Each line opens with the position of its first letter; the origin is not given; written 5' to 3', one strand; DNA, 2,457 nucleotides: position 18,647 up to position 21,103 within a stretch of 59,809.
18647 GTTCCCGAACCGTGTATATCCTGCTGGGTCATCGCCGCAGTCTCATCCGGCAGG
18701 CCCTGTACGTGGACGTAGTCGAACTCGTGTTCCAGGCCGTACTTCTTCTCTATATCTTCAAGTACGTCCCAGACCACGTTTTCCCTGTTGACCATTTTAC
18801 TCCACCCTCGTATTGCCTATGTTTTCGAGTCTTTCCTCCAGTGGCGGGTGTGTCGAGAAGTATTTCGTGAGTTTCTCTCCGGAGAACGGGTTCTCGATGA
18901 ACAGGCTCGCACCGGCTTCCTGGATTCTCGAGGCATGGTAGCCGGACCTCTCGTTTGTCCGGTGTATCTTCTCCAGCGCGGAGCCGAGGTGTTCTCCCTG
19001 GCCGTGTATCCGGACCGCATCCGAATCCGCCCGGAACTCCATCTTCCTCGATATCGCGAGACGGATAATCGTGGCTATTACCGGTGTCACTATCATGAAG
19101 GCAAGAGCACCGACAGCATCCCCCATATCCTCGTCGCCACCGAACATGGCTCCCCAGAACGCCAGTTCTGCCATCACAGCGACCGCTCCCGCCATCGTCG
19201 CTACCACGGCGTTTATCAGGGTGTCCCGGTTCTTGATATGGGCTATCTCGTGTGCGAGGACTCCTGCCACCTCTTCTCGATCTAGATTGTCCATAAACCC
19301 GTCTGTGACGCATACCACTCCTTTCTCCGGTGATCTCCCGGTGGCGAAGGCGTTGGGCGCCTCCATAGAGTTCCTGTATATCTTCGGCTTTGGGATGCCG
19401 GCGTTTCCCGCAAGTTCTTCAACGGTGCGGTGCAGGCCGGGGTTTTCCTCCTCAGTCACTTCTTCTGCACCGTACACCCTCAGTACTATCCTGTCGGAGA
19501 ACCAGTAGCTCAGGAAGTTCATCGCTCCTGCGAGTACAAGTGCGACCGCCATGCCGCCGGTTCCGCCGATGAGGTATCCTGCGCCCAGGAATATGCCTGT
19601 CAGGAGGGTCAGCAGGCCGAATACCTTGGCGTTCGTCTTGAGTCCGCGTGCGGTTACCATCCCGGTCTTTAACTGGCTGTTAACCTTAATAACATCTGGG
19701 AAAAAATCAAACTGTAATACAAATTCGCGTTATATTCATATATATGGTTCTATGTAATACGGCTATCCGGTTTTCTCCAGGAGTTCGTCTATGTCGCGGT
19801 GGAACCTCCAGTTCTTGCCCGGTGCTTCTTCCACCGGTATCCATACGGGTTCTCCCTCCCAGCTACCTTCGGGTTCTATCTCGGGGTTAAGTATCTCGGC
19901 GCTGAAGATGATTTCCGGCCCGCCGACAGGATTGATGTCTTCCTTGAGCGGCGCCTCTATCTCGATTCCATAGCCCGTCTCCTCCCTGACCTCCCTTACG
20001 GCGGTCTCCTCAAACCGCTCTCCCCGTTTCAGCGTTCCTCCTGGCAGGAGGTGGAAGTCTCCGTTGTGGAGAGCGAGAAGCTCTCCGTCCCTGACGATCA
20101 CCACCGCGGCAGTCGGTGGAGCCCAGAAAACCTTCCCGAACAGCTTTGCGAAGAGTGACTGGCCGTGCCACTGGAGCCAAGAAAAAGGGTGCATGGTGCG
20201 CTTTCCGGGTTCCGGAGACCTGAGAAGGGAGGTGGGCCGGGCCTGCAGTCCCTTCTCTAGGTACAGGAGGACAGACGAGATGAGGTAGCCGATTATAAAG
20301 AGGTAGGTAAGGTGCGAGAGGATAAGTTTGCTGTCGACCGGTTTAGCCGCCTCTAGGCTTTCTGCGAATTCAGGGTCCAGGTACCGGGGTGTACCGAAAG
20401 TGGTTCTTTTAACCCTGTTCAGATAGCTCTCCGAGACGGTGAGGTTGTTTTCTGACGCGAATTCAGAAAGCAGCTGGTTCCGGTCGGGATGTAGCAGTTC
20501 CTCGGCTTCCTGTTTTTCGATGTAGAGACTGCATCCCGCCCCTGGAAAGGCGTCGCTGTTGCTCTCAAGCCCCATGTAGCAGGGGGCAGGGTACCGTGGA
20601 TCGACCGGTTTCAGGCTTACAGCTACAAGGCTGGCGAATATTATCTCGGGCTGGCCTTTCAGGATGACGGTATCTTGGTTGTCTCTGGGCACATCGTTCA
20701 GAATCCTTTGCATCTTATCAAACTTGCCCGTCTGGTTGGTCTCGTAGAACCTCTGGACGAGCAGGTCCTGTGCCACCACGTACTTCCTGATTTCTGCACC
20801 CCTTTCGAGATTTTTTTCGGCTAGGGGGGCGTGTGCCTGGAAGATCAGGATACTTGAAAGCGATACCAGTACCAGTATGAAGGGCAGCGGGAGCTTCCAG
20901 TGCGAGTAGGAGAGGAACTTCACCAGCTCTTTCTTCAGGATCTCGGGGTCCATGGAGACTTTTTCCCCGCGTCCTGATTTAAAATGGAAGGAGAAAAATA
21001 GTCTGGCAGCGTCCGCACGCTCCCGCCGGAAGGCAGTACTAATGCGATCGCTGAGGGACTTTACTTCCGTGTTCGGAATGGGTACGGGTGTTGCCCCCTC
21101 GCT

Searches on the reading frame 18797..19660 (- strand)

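Call 56: search_protein_families(library=pfam, proteins=[window:18797-19660:-], max_evalue=0.001)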
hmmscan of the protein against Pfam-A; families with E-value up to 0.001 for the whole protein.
window:18797-19660:- (287 aa): 2 families
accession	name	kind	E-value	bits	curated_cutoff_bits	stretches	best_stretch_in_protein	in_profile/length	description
PF01435.24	Peptidase_M48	-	2.2e-35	122.6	20.3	1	71-282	2-183/186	Peptidase family M48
PF05569.17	Peptidase_M56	-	7e-05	22.6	31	1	96-155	162-217/296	BlaR1 peptidase M56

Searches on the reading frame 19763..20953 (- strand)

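Call 56: search_protein_families(library=pfam, proteins=[window:19763-20953:-], max_evalue=0.001)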
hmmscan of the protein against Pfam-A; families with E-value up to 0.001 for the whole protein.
window:19763-20953:- (396 aa): 1 family
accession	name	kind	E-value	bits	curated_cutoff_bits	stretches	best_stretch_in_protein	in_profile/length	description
PF00293.34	NUDIX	-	5.1e-12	46.4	21.1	1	281-388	4-130/134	NUDIX domain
